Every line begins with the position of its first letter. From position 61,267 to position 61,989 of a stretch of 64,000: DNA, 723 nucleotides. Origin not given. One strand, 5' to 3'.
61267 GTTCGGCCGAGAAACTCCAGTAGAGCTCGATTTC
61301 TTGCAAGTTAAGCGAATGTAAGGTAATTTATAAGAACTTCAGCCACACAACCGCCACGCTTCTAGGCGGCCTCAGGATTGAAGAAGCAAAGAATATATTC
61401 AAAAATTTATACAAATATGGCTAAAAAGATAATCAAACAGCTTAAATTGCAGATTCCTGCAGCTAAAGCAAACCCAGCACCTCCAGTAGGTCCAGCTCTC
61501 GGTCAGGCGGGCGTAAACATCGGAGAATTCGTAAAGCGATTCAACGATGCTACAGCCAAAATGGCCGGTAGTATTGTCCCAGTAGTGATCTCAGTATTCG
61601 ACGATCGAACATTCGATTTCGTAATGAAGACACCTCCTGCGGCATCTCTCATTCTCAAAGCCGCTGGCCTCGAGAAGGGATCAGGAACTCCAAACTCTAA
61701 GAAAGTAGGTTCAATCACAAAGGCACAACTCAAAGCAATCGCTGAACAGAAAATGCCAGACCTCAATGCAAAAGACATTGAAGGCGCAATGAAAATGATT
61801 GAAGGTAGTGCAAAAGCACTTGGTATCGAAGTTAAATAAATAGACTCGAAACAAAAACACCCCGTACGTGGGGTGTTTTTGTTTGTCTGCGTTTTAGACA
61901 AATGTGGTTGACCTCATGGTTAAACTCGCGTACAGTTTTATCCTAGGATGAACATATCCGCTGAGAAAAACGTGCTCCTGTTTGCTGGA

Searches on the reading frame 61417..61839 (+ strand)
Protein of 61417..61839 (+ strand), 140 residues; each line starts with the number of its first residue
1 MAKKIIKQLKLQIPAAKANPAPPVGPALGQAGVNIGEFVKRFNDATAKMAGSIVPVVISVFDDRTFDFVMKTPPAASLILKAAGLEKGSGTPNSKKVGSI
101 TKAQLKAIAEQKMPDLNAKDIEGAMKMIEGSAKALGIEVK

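Call 6: search_protein_families(library=pfam, proteins=[window:61417-61839:+], max_evalue=0.1)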
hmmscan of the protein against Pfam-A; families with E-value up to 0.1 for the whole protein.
window:61417-61839:+ (140 aa): 2 families
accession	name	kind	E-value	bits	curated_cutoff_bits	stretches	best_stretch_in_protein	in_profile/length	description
PF00298.24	Ribosomal_L11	-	8.6e-28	97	21.4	1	71-139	1-69/69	Ribosomal protein L11, RNA binding domain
PF03946.19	Ribosomal_L11_N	-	4.2e-26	90.9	32.9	1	9-66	1-58/58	Ribosomal protein L11, N-terminal domain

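Call 7: search_protein_families(library=ncbifam, proteins=[window:61417-61839:+], max_evalue=0.1)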
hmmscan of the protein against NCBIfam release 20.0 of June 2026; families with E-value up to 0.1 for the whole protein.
window:61417-61839:+ (140 aa): 3 families
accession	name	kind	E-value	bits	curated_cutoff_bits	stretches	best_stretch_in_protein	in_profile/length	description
TIGR01632.1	L11_bact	equivalog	4.7e-57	191.9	141.85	1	3-140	1-139/140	50S ribosomal protein L11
NF011111.0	PRK14539.1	equivalog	4.5e-35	121.2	310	1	1-139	2-136/196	50S ribosomal protein L11/unknown domain fusion protein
NF002232.0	PRK01143.1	equivalog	2.6e-34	118.6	162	1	8-139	5-137/164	50S ribosomal protein L11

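Call 11: find_related_loci(query=window:61417-61839:+, collection=genome_contigs, flank=10000)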
Query window:61417-61839:+ (140 aa) in genome_contigs; peptide patterns used: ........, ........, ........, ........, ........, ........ (x = any residue, [..] = any of these).
600 stretches matched a pattern (row limit reached: there are more); 363 encode a relative of the query (tblastn E <= 1e-3); the best 80 are kept; 80 distinct loci.
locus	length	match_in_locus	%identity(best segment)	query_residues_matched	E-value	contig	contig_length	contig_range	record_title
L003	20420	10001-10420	85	1-140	2e-76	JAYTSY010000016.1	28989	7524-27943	MAG: bacterium isolate GFS_5288 GFS_5288_15, whole genome shotgun sequence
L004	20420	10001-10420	84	1-140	3e-76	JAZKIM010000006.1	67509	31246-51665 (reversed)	MAG: Patescibacteria group bacterium isolate ADI_DC_SW_02_SPN_11032020-bin031_1 DCSW02SPN_B031_1_000000000006, whole gen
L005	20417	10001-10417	84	1-139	6e-75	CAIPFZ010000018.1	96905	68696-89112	uncultured bacterium isolate Loclat_bin-19408 genome assembly, contig: bin-19408:18/77, whole genome shotgun sequence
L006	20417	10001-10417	84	1-139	4e-75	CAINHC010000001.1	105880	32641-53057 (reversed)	uncultured bacterium isolate AM-lipid-01-D7_bin-0575 genome assembly, contig: bin-0575:01/52, whole genome shotgun seque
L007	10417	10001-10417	83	1-139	6e-75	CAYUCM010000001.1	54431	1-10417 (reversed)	MAG TPA_asm: uncultured Candidatus Saccharibacteria bacterium isolate SRP286056_co1_704 genome assembly, contig: NODE_57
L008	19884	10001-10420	80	1-140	2e-71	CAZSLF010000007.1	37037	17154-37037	MAG TPA_asm: uncultured Candidatus Saccharibacteria bacterium isolate SRP286056_co1_598 genome assembly, contig: NODE_11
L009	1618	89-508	76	1-140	9e-74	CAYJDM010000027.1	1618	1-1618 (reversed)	MAG TPA_asm: uncultured Candidatus Saccharibacteria bacterium isolate ERP123247_co1_51 genome assembly, contig: NODE_704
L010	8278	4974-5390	78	1-139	2e-70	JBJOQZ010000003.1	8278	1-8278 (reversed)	MAG: Candidatus Parcubacteria bacterium isolate yakimariver_2019_sw_WHONDRS-S19S_0060_B_bin.61 scaffold_3887568, whole g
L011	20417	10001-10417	71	1-139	1e-66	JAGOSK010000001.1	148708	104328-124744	MAG: Candidatus Paceibacterota bacterium isolate Gw_Eff_bin_316 Gw_Eff_97_length_148708_cov_26.136182, whole genome shot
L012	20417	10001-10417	70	1-139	6e-66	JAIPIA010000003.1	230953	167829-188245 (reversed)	MAG: Candidatus Paceibacterota bacterium isolate Tobar12.5m-G42 Tobar12-5m-C31, whole genome shotgun sequence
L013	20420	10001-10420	71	1-140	2e-65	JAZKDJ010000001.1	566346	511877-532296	MAG: Patescibacteria group bacterium isolate DC_HB_01_SPN181219-bin044_1 DCHB01SPN_B044_1_000000000001, whole genome sho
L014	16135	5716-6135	74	1-140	1e-65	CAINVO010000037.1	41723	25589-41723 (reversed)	uncultured bacterium isolate C24_bin-2235 genome assembly, contig: bin-2235:37/45, whole genome shotgun sequence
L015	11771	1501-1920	74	1-140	1e-65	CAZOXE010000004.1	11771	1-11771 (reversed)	MAG TPA_asm: uncultured Candidatus Saccharibacteria bacterium isolate binchicken_co66_6 genome assembly, contig: NODE_82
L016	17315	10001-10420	72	1-140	3e-65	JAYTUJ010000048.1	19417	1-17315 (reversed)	MAG: bacterium isolate GFS_5522 GFS_5522_47, whole genome shotgun sequence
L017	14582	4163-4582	70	1-140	3e-64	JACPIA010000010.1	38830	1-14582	MAG: Candidatus Vogelbacteria bacterium isolate NC_groundwater_428_Ag_B-0.1um_43_89 GD18-4_B1_scaffold_1652174, whole ge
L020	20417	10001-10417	76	1-139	4e-63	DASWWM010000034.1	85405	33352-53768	MAG TPA_asm: Candidatus Paceibacterota bacterium isolate SMAG_U3656 k141_138340, whole genome shotgun sequence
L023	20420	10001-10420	66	1-140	4e-62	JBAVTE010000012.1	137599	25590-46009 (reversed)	MAG: Minisyncoccia bacterium isolate MFD03852_ilm_asm_bin17 k127_45999, whole genome shotgun sequence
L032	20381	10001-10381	75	14-140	1e-58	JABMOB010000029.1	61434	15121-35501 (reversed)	MAG: Parcubacteria group bacterium isolate bin.649 k141_5248450, whole genome shotgun sequence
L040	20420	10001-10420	64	1-140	6e-57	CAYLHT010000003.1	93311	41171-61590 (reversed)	MAG TPA_asm: uncultured Gammaproteobacteria bacterium isolate SRP273308_co1_45 genome assembly, contig: NODE_247_length_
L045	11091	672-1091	64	1-140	3e-56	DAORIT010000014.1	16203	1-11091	MAG TPA_asm: Parcubacteria group bacterium isolate AMR_MDS_5570 NODE_605_length_16203_cov_50.043659, whole genome shotgu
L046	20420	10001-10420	63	1-140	2e-56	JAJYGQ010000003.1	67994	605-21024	MAG: bacterium isolate DBS1-3.bin146 NODE_587_length_67994_cov_1.8589, whole genome shotgun sequence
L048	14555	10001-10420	63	1-140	3e-56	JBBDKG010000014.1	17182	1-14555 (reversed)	MAG: Candidatus Paceibacterota bacterium isolate LejiaA_53_16 Lejia_A_4828_length_17182_cov_10, whole genome shotgun seq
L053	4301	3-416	65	3-140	4e-56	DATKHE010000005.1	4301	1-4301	MAG TPA_asm: Candidatus Paceibacterota bacterium isolate SMAG_U14569 k141_232400, whole genome shotgun sequence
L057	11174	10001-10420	63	1-140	5e-56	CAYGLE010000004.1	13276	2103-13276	MAG TPA_asm: uncultured Candidatus Saccharibacteria bacterium isolate ERP113451_co3_98 genome assembly, contig: NODE_371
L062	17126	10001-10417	62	1-139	2e-55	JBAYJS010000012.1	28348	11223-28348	MAG: Candidatus Buchananbacteria bacterium isolate SO_2016_GW1_61 scaffold02963_OW334_2016, whole genome shotgun sequenc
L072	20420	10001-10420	60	1-140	3e-55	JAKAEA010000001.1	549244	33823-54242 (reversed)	MAG: bacterium isolate WY1.bin115 NODE_3_length_549244_cov_3.694808, whole genome shotgun sequence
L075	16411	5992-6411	61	1-140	5e-55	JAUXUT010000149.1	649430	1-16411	MAG: bacterium isolate C15_concoct.bin.159_sub C15_k141_471755, whole genome shotgun sequence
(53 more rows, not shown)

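Call 21: search_protein_families(library=pfam, proteins=[L017:4690-5295:+, L023:10480-11094:+, L053:452-1057:+, L057:10516-11121:+, L072:10439-11050:+, L032:10421-11122:+, L045:1201-1899:+, L015:2065-2652:+, L046:10474-11040:+, L075:6550-7140:+], max_evalue=0.01)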
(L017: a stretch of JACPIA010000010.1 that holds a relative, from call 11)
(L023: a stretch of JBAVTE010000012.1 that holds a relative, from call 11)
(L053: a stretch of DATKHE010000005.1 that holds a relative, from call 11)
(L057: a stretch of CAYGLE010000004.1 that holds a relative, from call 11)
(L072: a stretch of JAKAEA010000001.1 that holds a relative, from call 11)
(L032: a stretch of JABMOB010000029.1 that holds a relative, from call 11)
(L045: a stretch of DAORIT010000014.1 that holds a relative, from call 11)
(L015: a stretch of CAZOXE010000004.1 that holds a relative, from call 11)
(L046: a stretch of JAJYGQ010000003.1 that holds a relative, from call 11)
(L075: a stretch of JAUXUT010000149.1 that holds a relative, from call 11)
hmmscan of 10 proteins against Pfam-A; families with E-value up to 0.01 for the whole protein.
L017:4690-5295:+ (201 aa): 1 family
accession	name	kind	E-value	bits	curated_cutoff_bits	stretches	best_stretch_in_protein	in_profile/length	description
PF01467.32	CTP_transf_like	-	2.9e-16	60.3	21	1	44-147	1-100/133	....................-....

L023:10480-11094:+ (204 aa): 1 family
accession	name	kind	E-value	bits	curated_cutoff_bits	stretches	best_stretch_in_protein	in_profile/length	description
PF00334.24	NDK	-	9.3e-40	136.1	27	2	90-183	52-135/135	Nucleoside diphosphate kinase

L053:452-1057:+ (201 aa): 0 families

L057:10516-11121:+ (201 aa): 2 families
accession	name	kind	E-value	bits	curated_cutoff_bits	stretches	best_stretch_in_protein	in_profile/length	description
PF01467.32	CTP_transf_like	-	1.3e-11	45.3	21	1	43-170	2-128/133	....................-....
PF04371.20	PAD_porph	-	0.0031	17.3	25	1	106-163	177-236/321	Porphyromonas-type peptidyl-arginine deiminase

L072:10439-11050:+ (203 aa): 0 families

L032:10421-11122:+ (233 aa): 2 families
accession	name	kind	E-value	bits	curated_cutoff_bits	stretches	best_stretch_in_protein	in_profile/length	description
PF01467.32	CTP_transf_like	-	4.1e-20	72.8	21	1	67-176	2-110/133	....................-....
PF02679.21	ComA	-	0.0061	16.5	25.2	1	3-102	41-137/243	(2R)-phospho-3-sulfolactate synthase (ComA)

L045:1201-1899:+ (232 aa): 1 family
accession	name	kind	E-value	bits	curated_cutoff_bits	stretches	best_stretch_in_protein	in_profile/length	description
PF03437.21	BtpA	-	5.7e-05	23.1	30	1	153-231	174-253/254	BtpA family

L015:2065-2652:+ (195 aa): 1 family
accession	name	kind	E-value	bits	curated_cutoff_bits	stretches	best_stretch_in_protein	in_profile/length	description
PF01467.32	CTP_transf_like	-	3.7e-13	50.3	21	1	40-151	2-110/133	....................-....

L046:10474-11040:+ (188 aa): 0 families

L075:6550-7140:+ (196 aa): 0 families

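Call 61: list_cluster_members(proteins=[P0001, window:61417-61839:+])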
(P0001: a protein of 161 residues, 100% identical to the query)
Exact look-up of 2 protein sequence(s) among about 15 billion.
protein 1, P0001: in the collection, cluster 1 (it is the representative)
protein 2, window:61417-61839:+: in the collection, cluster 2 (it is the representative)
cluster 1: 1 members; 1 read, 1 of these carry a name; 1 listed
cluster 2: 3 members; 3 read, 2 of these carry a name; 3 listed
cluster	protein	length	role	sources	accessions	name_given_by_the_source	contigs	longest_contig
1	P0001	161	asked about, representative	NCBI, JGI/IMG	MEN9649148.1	MAG: hypothetical protein RL094_115 [Candidatus Parcubacteria bacterium] | hypothetical protein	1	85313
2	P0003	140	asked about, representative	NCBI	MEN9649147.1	MAG: hypothetical protein RL094_114 [Candidatus Parcubacteria bacterium]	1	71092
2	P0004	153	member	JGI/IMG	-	large subunit ribosomal protein L11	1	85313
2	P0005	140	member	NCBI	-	-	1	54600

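Call 64: search_protein_families(library=pfam, proteins=[L020:3012-3425:+], max_evalue=1)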
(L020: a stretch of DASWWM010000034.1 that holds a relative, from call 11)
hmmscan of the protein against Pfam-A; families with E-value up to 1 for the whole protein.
L020:3012-3425:+ (137 aa): 4 families
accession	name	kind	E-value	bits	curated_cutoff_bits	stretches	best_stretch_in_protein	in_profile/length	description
PF05014.21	Nuc_deoxyrib_tr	-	4.5e-19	69.2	28.8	1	3-100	1-99/117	Nucleoside 2-deoxyribosyltransferase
PF15891.11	Nuc_deoxyri_tr2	-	0.0022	18.8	30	1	45-99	47-103/105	Nucleoside 2-deoxyribosyltransferase like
PF14359.12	DUF4406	-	0.034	15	22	1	1-94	1-89/91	Domain of unknown function (DUF4406)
PF25281.1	MBL_MAP1B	-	0.086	12.3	37.6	1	9-81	45-117/279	MAP1B MBL-like domain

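Call 66: find_homologous_proteins(query=L020:3012-3425:+, max_evalue=0.001)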
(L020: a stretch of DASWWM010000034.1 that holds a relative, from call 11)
Query L020:3012-3425:+ (137 aa): 7995 proteins with E <= 0.001 among 8000 candidates; the best 120 are listed.
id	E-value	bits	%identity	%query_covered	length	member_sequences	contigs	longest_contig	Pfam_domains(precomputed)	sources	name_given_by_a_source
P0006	2.7e-84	298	100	100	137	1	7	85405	PF05014.22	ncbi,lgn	ncbi:MAG TPA: nucleoside 2-deoxyribosyltransferase [Candidatus Paceibacterota bacterium]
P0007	4.7e-68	245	81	99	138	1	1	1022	PF05014.22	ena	-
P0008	7.6e-68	245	80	99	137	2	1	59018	PF05014.22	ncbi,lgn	-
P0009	1.1e-66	241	80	99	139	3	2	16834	PF05014.22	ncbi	-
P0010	1.8e-65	237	78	99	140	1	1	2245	PF05014.22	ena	-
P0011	1.8e-65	237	79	100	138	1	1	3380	PF05014.22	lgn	-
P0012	6.3e-65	235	78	99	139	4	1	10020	PF05014.22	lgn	-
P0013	1.8e-64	234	75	100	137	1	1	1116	PF05014.22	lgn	-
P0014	5.3e-64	232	75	100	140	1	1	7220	PF05014.22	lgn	-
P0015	9.1e-64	231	75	99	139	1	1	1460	PF05014.22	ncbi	-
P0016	1.5e-63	231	79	99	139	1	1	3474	PF05014.22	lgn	-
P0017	3.8e-63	229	74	99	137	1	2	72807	PF05014.22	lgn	-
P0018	4.2e-63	229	76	100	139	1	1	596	PF05014.22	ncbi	-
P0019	4.5e-63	229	74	100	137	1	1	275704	PF05014.22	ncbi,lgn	ncbi:MAG: nucleoside 2-deoxyribosyltransferase [Patescibacteria group bacterium]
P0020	7.9e-63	228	74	100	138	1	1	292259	PF05014.22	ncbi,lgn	ncbi:MAG: nucleoside 2-deoxyribosyltransferase [Patescibacteria group bacterium]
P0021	1.2e-62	228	75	99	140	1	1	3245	PF05014.22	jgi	-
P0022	2.0e-62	227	74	100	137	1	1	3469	PF05014.22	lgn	-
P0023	8.1e-62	225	75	99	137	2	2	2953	PF05014.22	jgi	jgi:2'-deoxynucleoside 5'-phosphate N-hydrolase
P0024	1.0e-60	221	78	96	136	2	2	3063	PF05014.22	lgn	-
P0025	1.3e-60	221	73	99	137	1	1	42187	PF05014.22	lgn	-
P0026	9.0e-60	218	72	100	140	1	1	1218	PF05014.22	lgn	-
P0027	1.5e-59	218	70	99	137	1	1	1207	PF05014.22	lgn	-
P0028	3.9e-59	216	78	92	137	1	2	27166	PF05014.22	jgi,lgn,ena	jgi:nucleoside 2-deoxyribosyltransferase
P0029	5.5e-59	216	72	100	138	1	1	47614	PF05014.22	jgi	-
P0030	7.9e-59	215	72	100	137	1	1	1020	PF05014.22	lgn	-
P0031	2.1e-58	214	70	99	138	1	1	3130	PF05014.22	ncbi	-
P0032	2.3e-58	214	68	99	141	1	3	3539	PF05014.22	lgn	-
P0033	7.6e-58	212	72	99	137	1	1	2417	PF05014.22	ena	-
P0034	1.3e-57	211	72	99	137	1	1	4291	PF05014.22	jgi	jgi:2'-deoxynucleoside 5'-phosphate N-hydrolase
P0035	1.7e-57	211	70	99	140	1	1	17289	PF05014.22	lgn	-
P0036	2.2e-57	211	71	99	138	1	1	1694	PF05014.22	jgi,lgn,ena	-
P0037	2.6e-57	210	69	100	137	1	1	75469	PF05014.22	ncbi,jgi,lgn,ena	jgi:nucleoside 2-deoxyribosyltransferase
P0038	5.6e-57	209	78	88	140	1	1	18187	PF05014.22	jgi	-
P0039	6.2e-57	209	70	100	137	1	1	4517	PF05014.22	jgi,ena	-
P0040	8.8e-57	209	74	97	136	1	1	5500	PF05014.22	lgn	-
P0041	9.1e-57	209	70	97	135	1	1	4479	PF05014.22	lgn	-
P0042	1.2e-56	208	74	99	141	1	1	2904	PF05014.22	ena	-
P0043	2.1e-56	208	69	99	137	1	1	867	PF05014.22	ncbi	-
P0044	3.0e-56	207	71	96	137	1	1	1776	PF05014.22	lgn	-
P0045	3.5e-56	207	70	97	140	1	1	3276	PF05014.22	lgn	-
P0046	4.4e-56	206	73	94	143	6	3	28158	PF05014.22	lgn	-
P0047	5.3e-56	206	68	97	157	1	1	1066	PF05014.22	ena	-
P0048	5.3e-56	206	68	97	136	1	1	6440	PF05014.22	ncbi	-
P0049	5.4e-56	206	68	99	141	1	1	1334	PF05014.22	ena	-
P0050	5.6e-56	206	70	96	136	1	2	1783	PF05014.22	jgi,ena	jgi:nucleoside 2-deoxyribosyltransferase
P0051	6.6e-56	206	69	99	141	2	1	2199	PF05014.22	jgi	jgi:nucleoside 2-deoxyribosyltransferase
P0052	1.2e-55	205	69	96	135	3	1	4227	PF05014.22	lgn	-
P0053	2.5e-55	204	71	99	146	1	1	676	PF05014.22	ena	-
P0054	3.0e-55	204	67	96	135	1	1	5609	PF05014.22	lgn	-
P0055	5.6e-55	203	68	99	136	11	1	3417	PF05014.22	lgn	-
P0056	7.2e-55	203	68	99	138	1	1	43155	PF05014.22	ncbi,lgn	-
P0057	8.2e-55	202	68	97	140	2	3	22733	PF05014.22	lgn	-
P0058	1.1e-54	202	72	95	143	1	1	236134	PF05014.22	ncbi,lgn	-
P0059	1.2e-54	202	67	99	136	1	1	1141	PF05014.22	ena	-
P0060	1.4e-54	202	68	100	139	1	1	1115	PF05014.22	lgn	-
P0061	1.7e-54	201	69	99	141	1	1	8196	PF05014.22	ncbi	-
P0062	1.8e-54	201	67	97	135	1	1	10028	PF05014.22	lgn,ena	-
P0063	1.9e-54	201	70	99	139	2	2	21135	PF05014.22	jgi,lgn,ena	-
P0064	2.6e-54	201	69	96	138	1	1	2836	PF05014.22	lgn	-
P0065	2.9e-54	201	67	99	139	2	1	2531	PF05014.22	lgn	-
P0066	3.1e-54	201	68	100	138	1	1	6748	PF05014.22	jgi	jgi:2'-deoxynucleoside 5'-phosphate N-hydrolase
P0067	4.1e-54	200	63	100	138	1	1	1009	PF05014.22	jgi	-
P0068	4.5e-54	200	66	100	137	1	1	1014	PF05014.22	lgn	-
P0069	4.6e-54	200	66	97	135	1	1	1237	PF05014.22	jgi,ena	jgi:nucleoside 2-deoxyribosyltransferase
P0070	7.7e-54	199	69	99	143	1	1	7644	PF05014.22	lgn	-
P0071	8.6e-54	199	68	96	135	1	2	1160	PF05014.22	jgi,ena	-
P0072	9.0e-54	199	71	92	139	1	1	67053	PF05014.22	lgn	-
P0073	9.3e-54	199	71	99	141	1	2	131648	PF05014.22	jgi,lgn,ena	-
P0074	1.2e-53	199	68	99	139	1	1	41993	PF05014.22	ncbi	-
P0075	1.3e-53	199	69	96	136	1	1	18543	PF05014.22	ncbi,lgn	-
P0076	1.4e-53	198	64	99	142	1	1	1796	PF05014.22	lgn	-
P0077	1.6e-53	198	64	100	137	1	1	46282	PF05014.22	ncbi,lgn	-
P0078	1.6e-53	198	70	99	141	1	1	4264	PF05014.22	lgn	-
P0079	1.8e-53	198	70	99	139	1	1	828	PF05014.22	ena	-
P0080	1.8e-53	198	68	99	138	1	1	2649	PF05014.22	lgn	-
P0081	2.0e-53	198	65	99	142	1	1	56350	PF05014.22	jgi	jgi:nucleoside 2-deoxyribosyltransferase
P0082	2.3e-53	198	67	99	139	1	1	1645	PF05014.22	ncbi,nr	ncbi:nucleoside 2-deoxyribosyltransferase [Patescibacteria group bacterium]|nr:nucleoside 2-deoxyrib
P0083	2.8e-53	197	67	97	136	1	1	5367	PF05014.22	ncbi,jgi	ncbi:MAG: hypothetical protein RIQ72_409 [Candidatus Parcubacteria bacterium]|jgi:hypothetical prote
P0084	3.1e-53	197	68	99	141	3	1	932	PF05014.22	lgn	-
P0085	3.3e-53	197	64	99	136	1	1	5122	PF05014.22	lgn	-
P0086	3.6e-53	197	68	99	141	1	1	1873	PF05014.22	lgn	-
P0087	3.8e-53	197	69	97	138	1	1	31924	PF05014.22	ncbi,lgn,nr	ncbi:MAG: hypothetical protein JWO73_650 [Candidatus Taylorbacteria bacterium]|nr:hypothetical prote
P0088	5.2e-53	197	66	99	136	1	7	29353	PF05014.22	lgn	-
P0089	6.9e-53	196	67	99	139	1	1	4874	PF05014.22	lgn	-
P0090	8.1e-53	196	66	96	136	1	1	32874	PF05014.22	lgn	-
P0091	8.2e-53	196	65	99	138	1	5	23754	PF05014.22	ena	-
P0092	8.6e-53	196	67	95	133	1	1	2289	PF05014.22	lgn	-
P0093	1.1e-52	196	64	99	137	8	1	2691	PF05014.22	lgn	-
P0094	1.3e-52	195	67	96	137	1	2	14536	PF05014.22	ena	-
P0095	1.7e-52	195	63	100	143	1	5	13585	PF05014.22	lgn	-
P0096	1.8e-52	195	63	99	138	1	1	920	PF05014.22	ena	-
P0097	2.2e-52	195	67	99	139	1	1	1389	PF05014.22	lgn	-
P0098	4.0e-52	194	68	96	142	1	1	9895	PF05014.22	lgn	-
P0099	4.8e-52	193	65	99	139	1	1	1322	PF05014.22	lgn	-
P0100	4.8e-52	193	63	99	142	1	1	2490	PF05014.22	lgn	-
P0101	4.8e-52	193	63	99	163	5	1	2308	PF05014.22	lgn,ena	-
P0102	6.3e-52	193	62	99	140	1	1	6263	PF05014.22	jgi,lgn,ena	jgi:nucleoside 2-deoxyribosyltransferase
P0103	6.4e-52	193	63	100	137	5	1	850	PF05014.22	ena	-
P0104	7.9e-52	193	68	99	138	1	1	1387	PF05014.22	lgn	-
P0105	9.8e-52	192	66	99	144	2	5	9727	PF05014.22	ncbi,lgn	-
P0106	1.2e-51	192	66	97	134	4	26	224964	PF05014.22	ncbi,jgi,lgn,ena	jgi:nucleoside 2-deoxyribosyltransferase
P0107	1.3e-51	192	62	100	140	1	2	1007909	PF05014.22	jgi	jgi:nucleoside 2-deoxyribosyltransferase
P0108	1.3e-51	192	65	99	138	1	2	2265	PF05014.22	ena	-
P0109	1.4e-51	192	64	99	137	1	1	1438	PF05014.22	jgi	jgi:nucleoside 2-deoxyribosyltransferase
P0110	1.6e-51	192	63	99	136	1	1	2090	PF05014.22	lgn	-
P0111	1.6e-51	192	64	100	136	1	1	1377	PF05014.22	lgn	-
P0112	1.6e-51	192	65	99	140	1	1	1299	PF05014.22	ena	-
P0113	1.7e-51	192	68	95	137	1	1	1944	PF05014.22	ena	-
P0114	1.9e-51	191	64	99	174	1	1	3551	PF05014.22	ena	-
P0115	2.6e-51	191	65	97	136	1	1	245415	PF05014.22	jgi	jgi:nucleoside 2-deoxyribosyltransferase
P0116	2.9e-51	191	66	99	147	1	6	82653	PF05014.22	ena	-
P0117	2.9e-51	191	64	100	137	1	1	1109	PF05014.22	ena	-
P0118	3.0e-51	191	66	100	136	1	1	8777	PF05014.22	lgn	-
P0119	3.2e-51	191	65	99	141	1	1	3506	PF05014.22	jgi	jgi:2'-deoxynucleoside 5'-phosphate N-hydrolase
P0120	3.5e-51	191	62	100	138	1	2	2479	PF05014.22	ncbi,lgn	ncbi:MAG: nucleoside 2-deoxyribosyltransferase [Minisyncoccia bacterium]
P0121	3.8e-51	191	64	100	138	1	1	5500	PF05014.22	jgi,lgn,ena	-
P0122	3.9e-51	191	66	99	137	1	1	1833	PF05014.22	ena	-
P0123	4.1e-51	190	65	98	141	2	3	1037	PF05014.22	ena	-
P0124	4.2e-51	190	61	100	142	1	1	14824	PF05014.22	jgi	jgi:nucleoside 2-deoxyribosyltransferase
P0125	4.5e-51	190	64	99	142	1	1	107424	PF05014.22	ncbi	-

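Call 72: search_protein_families(library=pfam, proteins=[L048:10472-10945:+, L075:6550-7140:+, L014:6268-6744:+], max_evalue=10)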
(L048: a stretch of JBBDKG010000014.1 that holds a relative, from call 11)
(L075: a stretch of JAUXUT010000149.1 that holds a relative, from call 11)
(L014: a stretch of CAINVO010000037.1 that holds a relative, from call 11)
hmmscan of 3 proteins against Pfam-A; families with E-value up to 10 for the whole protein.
L048:10472-10945:+ (157 aa): 1 family
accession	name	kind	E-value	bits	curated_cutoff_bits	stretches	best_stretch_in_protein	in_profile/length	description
PF05014.21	Nuc_deoxyrib_tr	-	0.012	16.2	28.8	1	68-122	47-103/117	Nucleoside 2-deoxyribosyltransferase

L075:6550-7140:+ (196 aa): 1 family
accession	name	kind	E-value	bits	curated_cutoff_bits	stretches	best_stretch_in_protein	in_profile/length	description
PF05014.21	Nuc_deoxyrib_tr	-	0.025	15.1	28.8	1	53-103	46-98/117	Nucleoside 2-deoxyribosyltransferase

L014:6268-6744:+ (158 aa): 1 family
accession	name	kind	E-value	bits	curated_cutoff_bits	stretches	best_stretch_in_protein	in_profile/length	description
PF05014.21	Nuc_deoxyrib_tr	-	0.17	12.5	28.8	1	73-109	65-103/117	Nucleoside 2-deoxyribosyltransferase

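Call 81: search_protein_families(library=padloc, proteins=[L048:10472-10945:+, L053:452-1057:+, L075:6550-7140:+], max_evalue=1)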
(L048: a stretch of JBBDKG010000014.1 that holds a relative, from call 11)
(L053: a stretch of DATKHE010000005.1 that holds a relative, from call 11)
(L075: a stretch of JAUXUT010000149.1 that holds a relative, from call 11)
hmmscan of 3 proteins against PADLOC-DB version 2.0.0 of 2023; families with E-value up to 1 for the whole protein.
L048:10472-10945:+ (157 aa): 0 families

L053:452-1057:+ (201 aa): 0 families

L075:6550-7140:+ (196 aa): 0 families

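Call 82: search_protein_families(library=ncbifam, proteins=[L048:10472-10945:+, L053:452-1057:+, L075:6550-7140:+, P0006], max_evalue=1)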
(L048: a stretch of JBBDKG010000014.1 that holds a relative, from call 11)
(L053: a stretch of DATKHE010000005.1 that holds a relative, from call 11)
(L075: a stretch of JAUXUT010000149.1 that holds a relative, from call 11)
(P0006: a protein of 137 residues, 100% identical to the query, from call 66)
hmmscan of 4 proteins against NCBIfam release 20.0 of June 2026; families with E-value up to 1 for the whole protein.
L048:10472-10945:+ (157 aa): 0 families

L053:452-1057:+ (201 aa): 1 family
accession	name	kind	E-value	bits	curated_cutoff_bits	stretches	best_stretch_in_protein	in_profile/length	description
NF040993.1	MamU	equivalog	0.06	12.7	400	1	76-118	197-237/296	lipid kinase MamU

L075:6550-7140:+ (196 aa): 0 families

P0006 (137 aa): 0 families

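Call 91: search_protein_families(library=pfam, proteins=[L062:10429-10908:+, L040:10431-11432:+, L008:10531-10899:+], max_evalue=0.001)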
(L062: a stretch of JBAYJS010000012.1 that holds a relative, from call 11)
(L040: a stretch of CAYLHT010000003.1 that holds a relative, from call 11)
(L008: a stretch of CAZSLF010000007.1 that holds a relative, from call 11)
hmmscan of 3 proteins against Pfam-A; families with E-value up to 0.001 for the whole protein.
L062:10429-10908:+ (159 aa): 1 family
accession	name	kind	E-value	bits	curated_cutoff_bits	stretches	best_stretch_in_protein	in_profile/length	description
PF18920.5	DUF5671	-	1.6e-09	38.2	28.4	1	116-150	38-68/132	Domain of unknown function (DUF5671)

L040:10431-11432:+ (333 aa): 1 family
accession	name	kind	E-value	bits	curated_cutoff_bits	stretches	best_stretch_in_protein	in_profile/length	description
PF18920.5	DUF5671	-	2.4e-21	76.4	28.4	1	150-239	36-123/132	Domain of unknown function (DUF5671)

L008:10531-10899:+ (122 aa): 0 families
